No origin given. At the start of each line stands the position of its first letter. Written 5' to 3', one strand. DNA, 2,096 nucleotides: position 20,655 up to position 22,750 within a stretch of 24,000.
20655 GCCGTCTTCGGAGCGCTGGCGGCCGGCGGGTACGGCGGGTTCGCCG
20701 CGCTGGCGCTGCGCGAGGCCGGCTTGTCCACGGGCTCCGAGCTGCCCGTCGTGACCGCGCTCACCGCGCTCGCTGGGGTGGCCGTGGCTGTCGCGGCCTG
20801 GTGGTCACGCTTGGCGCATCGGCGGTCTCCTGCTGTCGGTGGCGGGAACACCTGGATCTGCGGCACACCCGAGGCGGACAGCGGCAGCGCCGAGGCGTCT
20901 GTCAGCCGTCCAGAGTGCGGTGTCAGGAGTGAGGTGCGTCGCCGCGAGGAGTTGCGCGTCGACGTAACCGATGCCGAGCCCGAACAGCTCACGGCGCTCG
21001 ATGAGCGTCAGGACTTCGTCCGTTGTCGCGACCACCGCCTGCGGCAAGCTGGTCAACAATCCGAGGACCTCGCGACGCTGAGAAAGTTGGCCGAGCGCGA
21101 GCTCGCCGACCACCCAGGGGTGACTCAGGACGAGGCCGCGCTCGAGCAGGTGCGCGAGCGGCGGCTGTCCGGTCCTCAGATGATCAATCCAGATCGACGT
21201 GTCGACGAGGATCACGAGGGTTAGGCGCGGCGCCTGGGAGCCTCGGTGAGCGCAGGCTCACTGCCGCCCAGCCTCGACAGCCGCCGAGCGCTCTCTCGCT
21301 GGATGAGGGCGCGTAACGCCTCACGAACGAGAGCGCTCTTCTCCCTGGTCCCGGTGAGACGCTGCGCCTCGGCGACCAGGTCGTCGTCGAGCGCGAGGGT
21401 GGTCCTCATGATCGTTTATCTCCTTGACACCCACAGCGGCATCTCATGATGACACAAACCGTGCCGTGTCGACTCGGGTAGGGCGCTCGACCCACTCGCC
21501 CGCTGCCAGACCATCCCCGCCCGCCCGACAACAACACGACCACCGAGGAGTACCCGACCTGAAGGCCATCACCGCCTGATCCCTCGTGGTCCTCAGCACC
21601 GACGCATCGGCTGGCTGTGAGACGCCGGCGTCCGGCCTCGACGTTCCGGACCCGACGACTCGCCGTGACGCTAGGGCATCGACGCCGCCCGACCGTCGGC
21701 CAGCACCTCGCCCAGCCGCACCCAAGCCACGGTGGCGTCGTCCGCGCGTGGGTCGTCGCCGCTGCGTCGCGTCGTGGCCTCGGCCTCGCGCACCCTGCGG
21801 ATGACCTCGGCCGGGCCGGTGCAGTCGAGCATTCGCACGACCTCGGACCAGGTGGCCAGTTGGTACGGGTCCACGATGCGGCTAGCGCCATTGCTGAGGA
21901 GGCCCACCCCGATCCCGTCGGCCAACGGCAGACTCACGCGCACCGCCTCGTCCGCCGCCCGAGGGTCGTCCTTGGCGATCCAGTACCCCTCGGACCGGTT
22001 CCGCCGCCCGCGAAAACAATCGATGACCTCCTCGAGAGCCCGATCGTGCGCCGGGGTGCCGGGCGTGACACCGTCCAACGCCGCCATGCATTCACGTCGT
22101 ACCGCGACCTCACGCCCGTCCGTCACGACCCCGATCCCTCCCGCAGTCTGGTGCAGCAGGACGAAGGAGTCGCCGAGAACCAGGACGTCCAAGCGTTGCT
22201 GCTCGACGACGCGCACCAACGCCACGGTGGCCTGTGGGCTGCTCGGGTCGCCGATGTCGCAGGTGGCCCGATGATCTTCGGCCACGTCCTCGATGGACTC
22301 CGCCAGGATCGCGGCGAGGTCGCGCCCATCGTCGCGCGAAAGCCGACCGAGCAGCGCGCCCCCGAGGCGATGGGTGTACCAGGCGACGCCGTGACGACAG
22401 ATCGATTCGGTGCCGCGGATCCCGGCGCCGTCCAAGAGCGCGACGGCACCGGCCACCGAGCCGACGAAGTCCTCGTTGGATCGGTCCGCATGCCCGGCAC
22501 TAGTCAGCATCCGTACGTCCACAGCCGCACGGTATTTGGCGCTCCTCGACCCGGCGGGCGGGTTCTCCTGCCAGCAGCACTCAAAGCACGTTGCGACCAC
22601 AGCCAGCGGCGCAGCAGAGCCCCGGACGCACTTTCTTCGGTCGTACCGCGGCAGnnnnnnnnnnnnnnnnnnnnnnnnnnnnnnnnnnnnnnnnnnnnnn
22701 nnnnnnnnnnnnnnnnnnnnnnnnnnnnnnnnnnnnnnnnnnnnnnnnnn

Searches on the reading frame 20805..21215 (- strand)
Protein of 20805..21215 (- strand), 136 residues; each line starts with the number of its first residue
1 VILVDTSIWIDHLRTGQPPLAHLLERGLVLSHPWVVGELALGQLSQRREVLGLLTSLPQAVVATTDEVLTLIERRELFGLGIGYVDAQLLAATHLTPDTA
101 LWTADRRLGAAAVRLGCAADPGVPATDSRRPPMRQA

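Call 8: search_protein_families(library=pfam, proteins=[window:20805-21215:-], max_evalue=0.01)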
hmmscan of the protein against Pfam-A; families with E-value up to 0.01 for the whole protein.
window:20805-21215:- (136 aa): 1 family
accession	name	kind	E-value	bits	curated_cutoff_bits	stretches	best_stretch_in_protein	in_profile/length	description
PF01850.27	PIN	-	5.6e-05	24.2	23.6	1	2-111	1-117/120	PIN domain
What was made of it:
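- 20805..21215 (-): PIN-domain (VapC-like) toxin gene, 136 aa. Its tail is altered by a 1-nt indel. Haplotype Q. Pfam PF01850 (call 8).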

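Call 10: find_encoding_contigs(protein=window:20805-21215:-, flank=10000, max_places=10)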
Protein window:20805-21215:- (136 aa): no gene with exactly this product is on record in the collection.

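Call 42: search_protein_families(library=ncbifam, proteins=[window:20805-21215:-], max_evalue=0.001)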
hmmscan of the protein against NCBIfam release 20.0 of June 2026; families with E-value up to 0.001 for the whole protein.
window:20805-21215:- (136 aa): 1 family
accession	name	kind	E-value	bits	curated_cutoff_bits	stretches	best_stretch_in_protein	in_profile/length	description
NF047959.1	TA_toxin_VapC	equivalog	0.00011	22.3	80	1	2-41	1-39/125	type II toxin-antitoxin system VapC family toxin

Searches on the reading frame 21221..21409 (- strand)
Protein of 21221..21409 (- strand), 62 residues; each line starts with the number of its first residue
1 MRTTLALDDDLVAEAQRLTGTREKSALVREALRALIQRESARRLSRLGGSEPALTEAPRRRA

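Call 27: find_encoding_contigs(protein=window:21221-21409:-, flank=10000, max_places=10)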
Protein window:21221-21409:- (62 aa): 1 contig read that carries it; 1 place shown.
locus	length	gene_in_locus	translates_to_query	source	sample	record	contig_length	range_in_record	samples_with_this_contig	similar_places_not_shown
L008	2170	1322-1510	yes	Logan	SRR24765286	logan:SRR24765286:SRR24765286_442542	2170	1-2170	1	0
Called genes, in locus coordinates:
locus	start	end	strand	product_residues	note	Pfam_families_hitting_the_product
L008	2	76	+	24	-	?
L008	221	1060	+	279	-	-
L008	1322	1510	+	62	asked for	PF09957:VapB_antitoxin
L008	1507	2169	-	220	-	?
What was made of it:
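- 21221..21409 (-): VapB antitoxin gene, 62 aa, haplotype Q. Pfam PF09957 on record (call 27).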

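Call 34: list_cluster_members(proteins=[window:21221-21409:-, window:21671-22510:-, window:19753-20364:-, window:18479-19753:-, window:22658-23803:-, window:22658-23848:-, window:20805-21215:-, window:20454-21224:+, window:20513-20992:-, window:10505-11074:+])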
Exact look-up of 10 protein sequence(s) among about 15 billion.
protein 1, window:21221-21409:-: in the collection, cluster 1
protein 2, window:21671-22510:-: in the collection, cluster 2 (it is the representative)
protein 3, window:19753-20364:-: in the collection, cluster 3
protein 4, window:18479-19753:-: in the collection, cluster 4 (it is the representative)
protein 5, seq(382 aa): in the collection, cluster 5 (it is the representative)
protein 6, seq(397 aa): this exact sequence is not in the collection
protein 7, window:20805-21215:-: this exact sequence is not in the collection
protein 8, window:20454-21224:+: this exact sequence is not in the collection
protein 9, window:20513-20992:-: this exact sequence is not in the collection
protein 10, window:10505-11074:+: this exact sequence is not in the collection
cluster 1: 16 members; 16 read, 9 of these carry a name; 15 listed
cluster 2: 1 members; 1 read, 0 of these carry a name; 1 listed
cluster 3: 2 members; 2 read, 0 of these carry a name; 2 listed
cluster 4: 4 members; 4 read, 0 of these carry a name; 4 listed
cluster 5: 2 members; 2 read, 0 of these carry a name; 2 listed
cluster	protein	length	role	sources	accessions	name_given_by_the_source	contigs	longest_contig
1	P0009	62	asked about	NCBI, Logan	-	-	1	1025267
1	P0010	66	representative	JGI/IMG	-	Arc/MetJ family transcription regulator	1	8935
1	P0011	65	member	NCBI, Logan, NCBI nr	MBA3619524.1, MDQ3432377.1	MAG: type II toxin-antitoxin system VapB family antitoxin [Actinomycetota bacterium] | type II toxin-antitoxin system VapB family antitoxin [Acidothermales bacterium]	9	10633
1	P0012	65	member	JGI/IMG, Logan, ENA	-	Arc/MetJ family transcription regulator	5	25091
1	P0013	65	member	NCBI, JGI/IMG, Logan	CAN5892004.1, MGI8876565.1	type II toxin-antitoxin system VapB family antitoxin [soil metagenome] | Arc/MetJ family transcription regulator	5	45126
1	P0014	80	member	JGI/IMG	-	Arc/MetJ family transcription regulator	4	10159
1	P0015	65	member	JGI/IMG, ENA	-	Arc/MetJ family transcription regulator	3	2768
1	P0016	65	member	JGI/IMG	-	Arc/MetJ family transcription regulator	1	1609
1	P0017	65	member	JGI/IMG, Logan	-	Arc/MetJ family transcription regulator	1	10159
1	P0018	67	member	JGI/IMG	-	Arc/MetJ family transcription regulator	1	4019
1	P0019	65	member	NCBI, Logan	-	-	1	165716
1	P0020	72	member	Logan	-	-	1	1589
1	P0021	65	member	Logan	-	-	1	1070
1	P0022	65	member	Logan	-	-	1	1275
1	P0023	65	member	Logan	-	-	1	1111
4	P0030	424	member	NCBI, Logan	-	-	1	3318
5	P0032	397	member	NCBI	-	-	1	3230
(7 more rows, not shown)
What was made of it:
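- Tried and rejected: Exact look-ups of the PIN protein and of the two read-through ORFs (20454-21224 +, 20513-20992 -) found nothing on record (calls 10, 34).
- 21221..21409 (-): Cluster names (call 34).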

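Call 35: find_encoding_contigs(protein=P0019, flank=10000, max_places=4)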
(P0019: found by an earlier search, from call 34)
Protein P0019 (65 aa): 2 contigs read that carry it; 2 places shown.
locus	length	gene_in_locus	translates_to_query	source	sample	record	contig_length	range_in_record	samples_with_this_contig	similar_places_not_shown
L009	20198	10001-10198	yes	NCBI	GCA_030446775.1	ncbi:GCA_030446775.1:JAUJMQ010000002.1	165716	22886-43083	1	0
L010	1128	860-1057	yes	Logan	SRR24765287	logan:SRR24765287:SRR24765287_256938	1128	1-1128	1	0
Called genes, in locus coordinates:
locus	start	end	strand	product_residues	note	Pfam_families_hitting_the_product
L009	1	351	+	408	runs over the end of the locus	PF00291:PALP, PF01842:ACT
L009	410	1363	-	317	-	PF00296:Bac_luciferase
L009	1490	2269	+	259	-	PF01553:Acyltransferase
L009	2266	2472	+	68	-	PF07311:Dodecin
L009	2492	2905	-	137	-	-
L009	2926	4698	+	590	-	PF01612:DNA_pol_A_exo1, PF00476:DNA_pol_A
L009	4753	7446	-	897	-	PF03924:CHASE, PF00989:PAS, PF08448:PAS_4, PF08447:PAS_3, PF13426:PAS_9, PF00990:GGDEF, PF00563:EAL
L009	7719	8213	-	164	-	PF15975:Flot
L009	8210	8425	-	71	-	-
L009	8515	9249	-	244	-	PF01145:Band_7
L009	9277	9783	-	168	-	-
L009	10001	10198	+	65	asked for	PF09957:VapB_antitoxin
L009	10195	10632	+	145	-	-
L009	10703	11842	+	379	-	PF02274:ADI, PF19420:DDAH_eukar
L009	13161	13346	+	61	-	-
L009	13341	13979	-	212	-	PF00246:Peptidase_M14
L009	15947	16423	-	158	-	PF03449:GreA_GreB_N, PF01272:GreA_GreB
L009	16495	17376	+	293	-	PF01149:Fapy_DNA_glyco, PF06831:H2TH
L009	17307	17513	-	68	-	-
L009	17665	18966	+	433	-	PF00083:Sugar_tr (faint), PF12832:MFS_1_like (faint), PF13347:MFS_2 (weak), PF07690:MFS_1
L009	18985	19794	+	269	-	PF01255:Prenyltransf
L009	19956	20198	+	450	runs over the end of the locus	PF13638:PIN_4, PF02562:PhoH, PF13245:AAA_19 (faint), PF13604:AAA_30 (faint)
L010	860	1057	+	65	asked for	PF09957:VapB_antitoxin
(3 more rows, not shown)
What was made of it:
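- Tried and rejected: A VapB cluster member on a 166-kb contig (L009) turned out to be a different locus (call 35).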

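Call 36: find_encoding_contigs(protein=P0032, flank=10000, max_places=4)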
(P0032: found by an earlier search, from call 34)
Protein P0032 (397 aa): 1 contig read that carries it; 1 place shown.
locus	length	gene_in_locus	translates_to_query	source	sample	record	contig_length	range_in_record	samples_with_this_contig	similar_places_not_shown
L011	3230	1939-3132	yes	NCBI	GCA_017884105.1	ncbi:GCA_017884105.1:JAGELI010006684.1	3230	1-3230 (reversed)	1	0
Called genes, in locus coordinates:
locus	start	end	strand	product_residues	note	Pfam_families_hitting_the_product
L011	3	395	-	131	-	?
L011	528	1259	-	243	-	PF00528:BPD_transp_1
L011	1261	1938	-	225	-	PF00528:BPD_transp_1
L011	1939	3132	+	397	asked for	PF00005:ABC_tran, PF13401:AAA_22 (faint), PF13304:AAA_21 (weak), PF00571:CBS (faint)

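Call 37: find_encoding_contigs(protein=P0030, flank=10000, max_places=6)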
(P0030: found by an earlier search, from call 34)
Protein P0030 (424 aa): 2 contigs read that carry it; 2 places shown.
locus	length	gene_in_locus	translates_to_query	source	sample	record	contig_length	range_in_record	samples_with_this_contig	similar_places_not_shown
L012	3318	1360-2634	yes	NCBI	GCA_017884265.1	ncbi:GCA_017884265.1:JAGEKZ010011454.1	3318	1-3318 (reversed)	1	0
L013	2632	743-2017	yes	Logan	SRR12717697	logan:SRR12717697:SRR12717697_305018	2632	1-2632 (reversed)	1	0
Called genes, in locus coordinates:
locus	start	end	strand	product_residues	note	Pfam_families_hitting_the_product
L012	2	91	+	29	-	?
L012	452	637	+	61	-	PF04229:GrpB (weak)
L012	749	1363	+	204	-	PF01022:HTH_5, PF01047:MarR (weak), PF12840:HTH_20, PF13412:HTH_24 (weak)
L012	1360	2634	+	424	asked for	PF05977:MFS_3, PF07690:MFS_1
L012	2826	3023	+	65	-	PF09957:VapB_antitoxin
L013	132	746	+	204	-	PF01022:HTH_5, PF01047:MarR (weak), PF12840:HTH_20, PF13412:HTH_24 (weak)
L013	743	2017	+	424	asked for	PF05977:MFS_3, PF07690:MFS_1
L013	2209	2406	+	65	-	PF09957:VapB_antitoxin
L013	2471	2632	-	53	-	?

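Call 42: search_protein_families(library=ncbifam, proteins=[window:21221-21409:-], max_evalue=0.001)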
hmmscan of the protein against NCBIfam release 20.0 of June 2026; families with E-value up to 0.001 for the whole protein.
window:21221-21409:- (62 aa): 0 families

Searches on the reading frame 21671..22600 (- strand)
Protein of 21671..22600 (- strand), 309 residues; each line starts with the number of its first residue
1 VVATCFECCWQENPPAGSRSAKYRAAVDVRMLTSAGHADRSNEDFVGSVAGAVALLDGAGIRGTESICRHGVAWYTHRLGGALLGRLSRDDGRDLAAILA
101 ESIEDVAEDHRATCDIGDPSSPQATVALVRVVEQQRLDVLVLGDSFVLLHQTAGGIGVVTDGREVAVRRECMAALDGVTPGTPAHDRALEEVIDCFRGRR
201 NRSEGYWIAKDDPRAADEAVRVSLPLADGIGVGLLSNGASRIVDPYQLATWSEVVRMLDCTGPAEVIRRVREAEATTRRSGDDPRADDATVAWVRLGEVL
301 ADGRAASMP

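Call 8: search_protein_families(library=pfam, proteins=[window:21671-22600:-], max_evalue=0.01)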
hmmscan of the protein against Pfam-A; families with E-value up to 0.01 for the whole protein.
window:21671-22600:- (309 aa): 1 family
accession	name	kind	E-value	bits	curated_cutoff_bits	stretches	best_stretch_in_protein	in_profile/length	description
PF13672.11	PP2C_2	-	0.00077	19.5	24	1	41-161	11-132/209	Protein phosphatase 2C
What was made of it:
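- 21671..22510 (-): PP2C-like gene (279 aa), haplotype Q. Not seen at this locus in any relative. Weak Pfam PP2C_2 (call 8).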

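Call 42: search_protein_families(library=ncbifam, proteins=[window:21671-22510:-], max_evalue=0.001)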
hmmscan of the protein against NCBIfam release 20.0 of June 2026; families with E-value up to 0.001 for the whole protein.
window:21671-22510:- (279 aa): 0 families

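Call 51: find_homologous_proteins(query=window:21671-22510:-, max_evalue=0.00001)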
Query window:21671-22510:- (279 aa): 1227 proteins with E <= 0.00001 among 8000 candidates; the best 120 are listed.
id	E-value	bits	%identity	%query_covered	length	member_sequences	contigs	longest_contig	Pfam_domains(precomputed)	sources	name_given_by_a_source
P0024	7.3e-177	604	100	100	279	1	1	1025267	-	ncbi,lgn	-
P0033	2.0e-138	478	86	95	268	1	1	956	PF13672.12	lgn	-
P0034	7.5e-136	470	81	96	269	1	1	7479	-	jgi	-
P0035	1.2e-100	354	67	94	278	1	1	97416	PF13672.12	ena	-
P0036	1.3e-96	341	63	94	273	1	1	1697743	PF13672.12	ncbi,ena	-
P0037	1.5e-96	341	63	94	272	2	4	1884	PF13672.12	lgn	-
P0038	2.3e-96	340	65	94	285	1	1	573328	-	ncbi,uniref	ncbi:integrase [Streptomyces sp. NPDC006923]|uniref:integrase n=1 Tax=Streptomyces sp. NPDC006923 Ta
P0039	2.6e-96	340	66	94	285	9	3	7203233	-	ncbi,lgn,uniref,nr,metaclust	ncbi:hypothetical protein GA0070609_3998 [Micromonospora echinaurantiaca]|uniref:Protein phosphatase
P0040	2.9e-96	340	65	94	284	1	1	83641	PF13672.12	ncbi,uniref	ncbi:hypothetical protein [Micromonospora sp. NPDC047074]|uniref:hypothetical protein n=1 Tax=Microm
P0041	4.2e-96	340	63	94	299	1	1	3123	-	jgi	jgi:hypothetical protein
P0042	4.3e-96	340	63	95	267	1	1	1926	-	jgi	jgi:hypothetical protein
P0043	6.1e-96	339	64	95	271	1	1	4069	-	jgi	jgi:Protein phosphatase 2C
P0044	8.7e-96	339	64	94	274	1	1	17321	-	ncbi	ncbi:hypothetical protein [Micromonospora sp. I033]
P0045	1.8e-95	337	62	97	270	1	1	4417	PF13672.12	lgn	-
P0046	3.6e-95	336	65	94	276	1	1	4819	-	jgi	jgi:hypothetical protein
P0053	9.5e-95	335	64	94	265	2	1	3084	PF13672.12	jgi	jgi:hypothetical protein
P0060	6.9e-94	332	63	94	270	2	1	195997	PF13672.12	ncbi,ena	-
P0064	8.9e-94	332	62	93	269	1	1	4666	PF13672.12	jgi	jgi:hypothetical protein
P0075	2.2e-93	331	62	94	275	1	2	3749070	PF13672.12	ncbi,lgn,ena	-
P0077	4.1e-93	330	62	96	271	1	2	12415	PF13672.12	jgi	jgi:hypothetical protein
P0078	5.0e-93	329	65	94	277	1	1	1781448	PF13672.12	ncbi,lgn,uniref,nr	ncbi:protein phosphatase 2C domain-containing protein [Micromonospora sp. C28SCA-DRY-2]|uniref:prote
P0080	6.7e-93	329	64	95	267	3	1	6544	PF13672.12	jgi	jgi:hypothetical protein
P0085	9.4e-93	329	64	94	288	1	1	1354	PF13672.12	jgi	jgi:hypothetical protein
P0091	1.6e-92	328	62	94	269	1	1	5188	PF13672.12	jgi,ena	-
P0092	1.6e-92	328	63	98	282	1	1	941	PF13672.12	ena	-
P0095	1.9e-92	328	63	94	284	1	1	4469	PF13672.12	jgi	jgi:hypothetical protein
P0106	7.7e-92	326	62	94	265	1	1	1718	PF13672.12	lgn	-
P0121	1.7e-91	324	62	94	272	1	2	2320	PF13672.12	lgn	-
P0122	1.7e-91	324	58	95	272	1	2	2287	PF13672.12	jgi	jgi:hypothetical protein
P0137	5.2e-91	323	63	94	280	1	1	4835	PF13672.12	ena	-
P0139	5.8e-91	323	61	94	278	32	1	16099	PF13672.12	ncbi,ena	-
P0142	6.3e-91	323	61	94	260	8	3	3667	PF13672.12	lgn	-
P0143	6.7e-91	322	62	88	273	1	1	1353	PF13672.12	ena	-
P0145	7.9e-91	322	62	95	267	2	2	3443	PF13672.12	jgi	jgi:hypothetical protein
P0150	1.1e-90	322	62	94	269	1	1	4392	PF13672.12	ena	-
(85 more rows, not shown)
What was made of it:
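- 21671..22510 (-): Homologues carry PF13672 (call 51).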

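Call 53: find_related_loci(query=window:21671-22510:-, collection=metagenome_contigs, flank=8000)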
Query window:21671-22510:- (279 aa) in metagenome_contigs; peptide patterns used: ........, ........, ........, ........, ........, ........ (x = any residue, [..] = any of these).
600 stretches matched a pattern (row limit reached: there are more); 83 encode a relative of the query (tblastn E <= 1e-3); the best 80 are kept; 80 distinct loci.
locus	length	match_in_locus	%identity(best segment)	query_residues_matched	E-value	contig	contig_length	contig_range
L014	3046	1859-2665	59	1-267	1e-96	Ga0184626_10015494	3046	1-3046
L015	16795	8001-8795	61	1-266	6e-94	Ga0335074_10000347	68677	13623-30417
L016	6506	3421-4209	59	1-263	4e-92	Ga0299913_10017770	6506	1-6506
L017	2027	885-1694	56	1-268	3e-96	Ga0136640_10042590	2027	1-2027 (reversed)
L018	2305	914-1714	59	1-266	2e-94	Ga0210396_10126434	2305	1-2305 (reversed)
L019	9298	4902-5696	56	1-263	2e-90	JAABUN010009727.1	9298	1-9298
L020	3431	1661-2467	56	1-267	7e-91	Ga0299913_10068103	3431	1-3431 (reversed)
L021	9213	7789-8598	56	1-268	8e-89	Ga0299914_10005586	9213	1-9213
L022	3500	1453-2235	56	1-262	7e-90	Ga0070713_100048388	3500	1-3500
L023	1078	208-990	56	1-261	9e-96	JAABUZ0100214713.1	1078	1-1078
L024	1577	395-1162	57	10-263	2e-93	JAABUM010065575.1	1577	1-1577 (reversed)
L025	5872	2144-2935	57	1-269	7e-87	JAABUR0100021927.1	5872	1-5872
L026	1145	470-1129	63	1-221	3e-91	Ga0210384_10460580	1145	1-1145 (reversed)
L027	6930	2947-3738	56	1-269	2e-84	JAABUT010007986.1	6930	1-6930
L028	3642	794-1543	57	1-251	4e-84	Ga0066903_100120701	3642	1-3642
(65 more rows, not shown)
